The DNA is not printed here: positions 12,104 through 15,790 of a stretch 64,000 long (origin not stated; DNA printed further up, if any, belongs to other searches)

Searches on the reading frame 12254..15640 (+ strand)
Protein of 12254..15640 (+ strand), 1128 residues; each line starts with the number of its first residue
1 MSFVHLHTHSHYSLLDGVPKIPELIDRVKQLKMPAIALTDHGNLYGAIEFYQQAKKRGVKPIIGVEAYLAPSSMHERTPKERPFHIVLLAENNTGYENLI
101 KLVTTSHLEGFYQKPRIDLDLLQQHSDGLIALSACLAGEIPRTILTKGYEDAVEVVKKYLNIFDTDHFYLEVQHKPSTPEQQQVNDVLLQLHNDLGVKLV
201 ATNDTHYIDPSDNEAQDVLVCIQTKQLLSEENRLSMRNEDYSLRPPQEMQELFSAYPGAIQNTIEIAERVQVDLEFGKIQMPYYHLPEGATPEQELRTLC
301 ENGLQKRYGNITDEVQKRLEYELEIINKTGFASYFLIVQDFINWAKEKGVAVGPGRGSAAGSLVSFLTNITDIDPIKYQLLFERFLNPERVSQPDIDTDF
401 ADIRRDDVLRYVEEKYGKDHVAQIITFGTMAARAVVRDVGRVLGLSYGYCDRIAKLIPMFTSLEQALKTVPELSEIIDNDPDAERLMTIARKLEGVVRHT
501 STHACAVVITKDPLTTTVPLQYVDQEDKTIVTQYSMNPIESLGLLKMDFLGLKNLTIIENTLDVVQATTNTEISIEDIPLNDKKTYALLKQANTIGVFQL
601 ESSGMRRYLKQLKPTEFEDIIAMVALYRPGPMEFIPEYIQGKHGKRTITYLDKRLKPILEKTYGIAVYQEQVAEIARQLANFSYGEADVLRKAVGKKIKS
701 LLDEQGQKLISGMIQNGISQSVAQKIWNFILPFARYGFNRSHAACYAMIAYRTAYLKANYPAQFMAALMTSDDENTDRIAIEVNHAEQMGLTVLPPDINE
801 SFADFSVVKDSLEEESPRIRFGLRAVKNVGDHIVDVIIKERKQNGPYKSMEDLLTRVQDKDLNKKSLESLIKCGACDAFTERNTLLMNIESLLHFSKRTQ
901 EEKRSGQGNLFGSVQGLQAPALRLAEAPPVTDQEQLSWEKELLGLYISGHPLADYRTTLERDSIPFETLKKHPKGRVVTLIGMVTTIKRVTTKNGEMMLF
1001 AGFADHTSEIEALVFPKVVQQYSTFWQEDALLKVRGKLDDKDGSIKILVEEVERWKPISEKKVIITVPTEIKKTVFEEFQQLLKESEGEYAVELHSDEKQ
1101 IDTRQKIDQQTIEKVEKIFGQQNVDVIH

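Call 52: search_protein_families(library=ncbifam, proteins=[window:12254-15640:+], max_evalue=0.00001)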
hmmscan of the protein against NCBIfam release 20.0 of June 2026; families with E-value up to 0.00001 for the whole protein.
window:12254-15640:+ (1128 aa): 14 families
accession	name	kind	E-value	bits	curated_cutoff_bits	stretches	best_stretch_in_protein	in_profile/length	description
NF005298.0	PRK06826.1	equivalog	0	1414.3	1260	1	1-1126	3-1150/1151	DNA polymerase III subunit alpha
NF004226.0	PRK05673.1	equivalog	0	1377.3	1002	1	1-1111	4-1122/1146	DNA polymerase III subunit alpha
TIGR00594.1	polc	superfamily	0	1304.7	434.35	1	3-1015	1-1022/1022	DNA polymerase III subunit alpha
NF005617.0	PRK07374.1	equivalog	0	1072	1653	1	1-1075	1-1098/1170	DNA polymerase III subunit alpha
NF005377.0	PRK06920.1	equivalog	0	1068.5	1806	1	1-1125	1-1105/1108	DNA polymerase III subunit alpha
NF007079.0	PRK09532.1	equivalog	2.1e-227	757.4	1525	1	1-739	1-777/876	DNA polymerase III subunit alpha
NF005516.0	PRK07135.1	equivalog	5.2e-218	726.6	1084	2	254-1029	190-951/974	DNA polymerase III DnaE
NF004225.0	PRK05672.1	subfamily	3.2e-214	714.1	939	1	2-1057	5-1034/1047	error-prone DNA polymerase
NF005582.0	PRK07279.1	equivalog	5.7e-212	706.6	1279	1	3-1106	2-1010/1033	DNA polymerase III subunit alpha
NF004550.0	PRK05898.1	equivalog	7.1e-209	696.4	1182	2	188-893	126-824/971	DNA polymerase III subunit alpha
NF005616.0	PRK07373.1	equivalog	1.6e-78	264.2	646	1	734-1089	34-394/449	DNA polymerase III subunit alpha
NF001688.0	PRK00448.1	equivalog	6.6e-72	242.7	873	3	78-377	609-914/1445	PolC-type DNA polymerase III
TIGR01405.1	polC_Gram_pos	equivalog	1.5e-63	215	1043.45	2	76-376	373-678/1211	DNA polymerase III subunit alpha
NF041577.1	nside_bi_sphtase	equivalog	8.5e-06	25.1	400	0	3-67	3-65/276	3',5'-nucleoside bisphosphate phosphatase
